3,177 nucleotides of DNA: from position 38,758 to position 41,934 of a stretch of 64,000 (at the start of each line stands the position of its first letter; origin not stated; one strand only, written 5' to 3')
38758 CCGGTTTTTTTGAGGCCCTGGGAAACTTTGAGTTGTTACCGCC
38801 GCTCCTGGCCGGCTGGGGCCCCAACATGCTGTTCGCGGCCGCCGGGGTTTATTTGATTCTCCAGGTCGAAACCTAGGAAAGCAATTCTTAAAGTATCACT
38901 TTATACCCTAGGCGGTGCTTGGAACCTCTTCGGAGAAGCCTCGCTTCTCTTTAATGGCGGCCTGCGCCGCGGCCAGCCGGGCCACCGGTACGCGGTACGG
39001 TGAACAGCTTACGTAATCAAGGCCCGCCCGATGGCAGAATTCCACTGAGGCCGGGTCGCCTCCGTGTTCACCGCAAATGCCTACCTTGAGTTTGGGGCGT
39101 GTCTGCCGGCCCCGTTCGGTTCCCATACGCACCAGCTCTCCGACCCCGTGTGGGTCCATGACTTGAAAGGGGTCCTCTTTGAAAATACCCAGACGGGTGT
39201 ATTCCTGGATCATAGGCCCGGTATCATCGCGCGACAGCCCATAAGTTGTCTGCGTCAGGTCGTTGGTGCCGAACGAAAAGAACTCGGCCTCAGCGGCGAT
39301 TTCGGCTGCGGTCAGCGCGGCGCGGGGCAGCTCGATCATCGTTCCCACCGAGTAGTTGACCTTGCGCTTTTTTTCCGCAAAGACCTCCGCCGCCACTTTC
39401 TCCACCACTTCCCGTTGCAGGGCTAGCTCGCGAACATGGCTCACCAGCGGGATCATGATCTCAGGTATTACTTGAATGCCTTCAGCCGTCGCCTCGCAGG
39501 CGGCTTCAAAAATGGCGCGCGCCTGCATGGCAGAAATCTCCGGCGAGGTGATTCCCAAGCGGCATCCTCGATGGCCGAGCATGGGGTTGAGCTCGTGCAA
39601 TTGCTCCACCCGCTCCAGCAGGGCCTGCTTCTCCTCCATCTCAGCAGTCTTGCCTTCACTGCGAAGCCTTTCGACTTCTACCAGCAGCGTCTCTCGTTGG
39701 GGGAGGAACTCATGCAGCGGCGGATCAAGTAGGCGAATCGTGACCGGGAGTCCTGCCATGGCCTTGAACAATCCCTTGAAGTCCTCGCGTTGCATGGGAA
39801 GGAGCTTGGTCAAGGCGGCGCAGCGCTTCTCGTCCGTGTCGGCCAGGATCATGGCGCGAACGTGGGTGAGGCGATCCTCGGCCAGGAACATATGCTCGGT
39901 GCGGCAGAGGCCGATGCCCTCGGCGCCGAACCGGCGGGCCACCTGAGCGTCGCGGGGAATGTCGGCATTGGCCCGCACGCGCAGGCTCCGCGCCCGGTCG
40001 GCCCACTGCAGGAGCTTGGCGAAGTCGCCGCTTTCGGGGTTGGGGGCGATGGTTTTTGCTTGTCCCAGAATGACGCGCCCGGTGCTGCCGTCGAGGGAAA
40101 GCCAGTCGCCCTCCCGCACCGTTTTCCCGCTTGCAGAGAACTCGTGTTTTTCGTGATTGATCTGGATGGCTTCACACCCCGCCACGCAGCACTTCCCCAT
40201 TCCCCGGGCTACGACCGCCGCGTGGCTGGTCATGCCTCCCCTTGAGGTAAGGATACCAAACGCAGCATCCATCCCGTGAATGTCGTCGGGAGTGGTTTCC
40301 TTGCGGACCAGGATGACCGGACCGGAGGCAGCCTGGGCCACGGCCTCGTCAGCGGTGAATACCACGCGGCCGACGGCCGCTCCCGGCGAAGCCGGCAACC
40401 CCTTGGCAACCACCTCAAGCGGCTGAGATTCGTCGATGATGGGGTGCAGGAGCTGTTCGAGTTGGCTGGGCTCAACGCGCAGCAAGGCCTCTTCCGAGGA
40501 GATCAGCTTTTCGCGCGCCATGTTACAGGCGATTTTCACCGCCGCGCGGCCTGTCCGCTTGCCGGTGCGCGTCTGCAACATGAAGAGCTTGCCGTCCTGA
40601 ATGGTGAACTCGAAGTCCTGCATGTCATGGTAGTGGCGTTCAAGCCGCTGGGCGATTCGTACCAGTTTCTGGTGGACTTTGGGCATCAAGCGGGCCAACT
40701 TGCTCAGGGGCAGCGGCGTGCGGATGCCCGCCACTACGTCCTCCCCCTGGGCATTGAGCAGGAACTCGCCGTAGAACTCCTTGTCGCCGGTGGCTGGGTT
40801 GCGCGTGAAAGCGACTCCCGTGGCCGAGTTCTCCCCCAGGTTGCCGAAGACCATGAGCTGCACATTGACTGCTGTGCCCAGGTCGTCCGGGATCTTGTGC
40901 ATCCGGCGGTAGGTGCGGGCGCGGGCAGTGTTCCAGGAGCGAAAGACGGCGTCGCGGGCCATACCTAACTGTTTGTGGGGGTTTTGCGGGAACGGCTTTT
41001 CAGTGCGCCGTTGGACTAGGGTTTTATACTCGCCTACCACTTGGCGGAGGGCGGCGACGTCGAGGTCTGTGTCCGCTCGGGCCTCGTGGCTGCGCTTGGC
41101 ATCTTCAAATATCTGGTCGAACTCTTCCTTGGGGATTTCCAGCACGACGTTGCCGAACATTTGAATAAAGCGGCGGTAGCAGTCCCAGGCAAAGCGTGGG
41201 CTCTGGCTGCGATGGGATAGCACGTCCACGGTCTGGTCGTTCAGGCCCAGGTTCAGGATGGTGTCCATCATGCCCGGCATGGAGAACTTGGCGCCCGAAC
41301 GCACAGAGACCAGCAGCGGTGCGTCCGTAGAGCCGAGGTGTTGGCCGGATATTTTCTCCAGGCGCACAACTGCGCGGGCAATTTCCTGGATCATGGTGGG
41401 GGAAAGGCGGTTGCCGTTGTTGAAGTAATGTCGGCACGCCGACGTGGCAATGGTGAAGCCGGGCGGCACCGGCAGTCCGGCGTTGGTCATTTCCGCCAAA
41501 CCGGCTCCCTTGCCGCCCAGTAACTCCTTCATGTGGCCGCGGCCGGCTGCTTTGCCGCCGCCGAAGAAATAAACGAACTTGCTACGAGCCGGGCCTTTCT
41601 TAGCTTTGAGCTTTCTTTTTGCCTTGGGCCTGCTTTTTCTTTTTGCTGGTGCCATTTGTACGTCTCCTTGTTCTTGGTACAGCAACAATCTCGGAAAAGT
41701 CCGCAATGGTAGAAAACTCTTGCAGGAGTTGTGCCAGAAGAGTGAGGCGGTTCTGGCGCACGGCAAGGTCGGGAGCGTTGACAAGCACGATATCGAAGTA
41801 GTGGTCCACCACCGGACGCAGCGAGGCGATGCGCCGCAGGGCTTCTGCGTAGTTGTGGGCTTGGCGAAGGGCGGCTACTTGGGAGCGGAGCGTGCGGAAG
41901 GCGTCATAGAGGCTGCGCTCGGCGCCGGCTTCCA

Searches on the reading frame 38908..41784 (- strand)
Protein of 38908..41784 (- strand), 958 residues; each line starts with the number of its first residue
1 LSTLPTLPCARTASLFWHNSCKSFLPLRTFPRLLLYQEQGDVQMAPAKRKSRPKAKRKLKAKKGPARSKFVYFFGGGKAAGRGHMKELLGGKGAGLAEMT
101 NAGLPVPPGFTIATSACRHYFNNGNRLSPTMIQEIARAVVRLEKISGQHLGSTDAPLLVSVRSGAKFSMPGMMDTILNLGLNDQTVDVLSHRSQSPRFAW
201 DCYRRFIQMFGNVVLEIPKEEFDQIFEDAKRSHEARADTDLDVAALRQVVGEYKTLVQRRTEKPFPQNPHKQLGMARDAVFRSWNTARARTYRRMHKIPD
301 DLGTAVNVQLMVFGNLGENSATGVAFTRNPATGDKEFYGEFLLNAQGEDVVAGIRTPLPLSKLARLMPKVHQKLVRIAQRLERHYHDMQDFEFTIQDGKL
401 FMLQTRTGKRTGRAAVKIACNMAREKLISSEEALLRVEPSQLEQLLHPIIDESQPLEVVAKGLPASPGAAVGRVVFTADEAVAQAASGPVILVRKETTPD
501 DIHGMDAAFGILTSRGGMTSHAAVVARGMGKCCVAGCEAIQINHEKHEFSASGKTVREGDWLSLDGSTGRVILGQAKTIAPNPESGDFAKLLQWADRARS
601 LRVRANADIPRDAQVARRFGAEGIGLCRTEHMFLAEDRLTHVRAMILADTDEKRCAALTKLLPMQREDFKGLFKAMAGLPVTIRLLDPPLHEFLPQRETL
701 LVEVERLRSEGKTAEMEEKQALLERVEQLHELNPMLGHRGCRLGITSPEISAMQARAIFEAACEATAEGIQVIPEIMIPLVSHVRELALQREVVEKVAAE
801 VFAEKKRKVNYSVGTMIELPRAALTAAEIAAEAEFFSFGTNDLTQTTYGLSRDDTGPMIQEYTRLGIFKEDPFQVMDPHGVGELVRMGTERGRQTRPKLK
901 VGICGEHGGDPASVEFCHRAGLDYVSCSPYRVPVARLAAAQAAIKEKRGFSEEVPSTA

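Call 58: search_protein_families(library=pfam, proteins=[window:38908-41784:-], max_evalue=0.00001)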
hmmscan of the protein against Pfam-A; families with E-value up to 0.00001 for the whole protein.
window:38908-41784:- (958 aa): 3 families
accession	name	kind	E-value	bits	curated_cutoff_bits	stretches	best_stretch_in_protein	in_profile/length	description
PF02896.24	PEP-utilizers_C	-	1.4e-82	277.6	22.8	1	585-942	4-291/293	PEP-utilising enzyme, PEP-binding domain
PF01326.24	PPDK_N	-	4.5e-54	184.4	27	3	130-357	76-217/328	Pyruvate phosphate dikinase, AMP/ATP-binding domain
PF00391.29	PEP-utilizers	-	7.6e-25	86.7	23.1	1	489-569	4-72/72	PEP-utilising enzyme, mobile domain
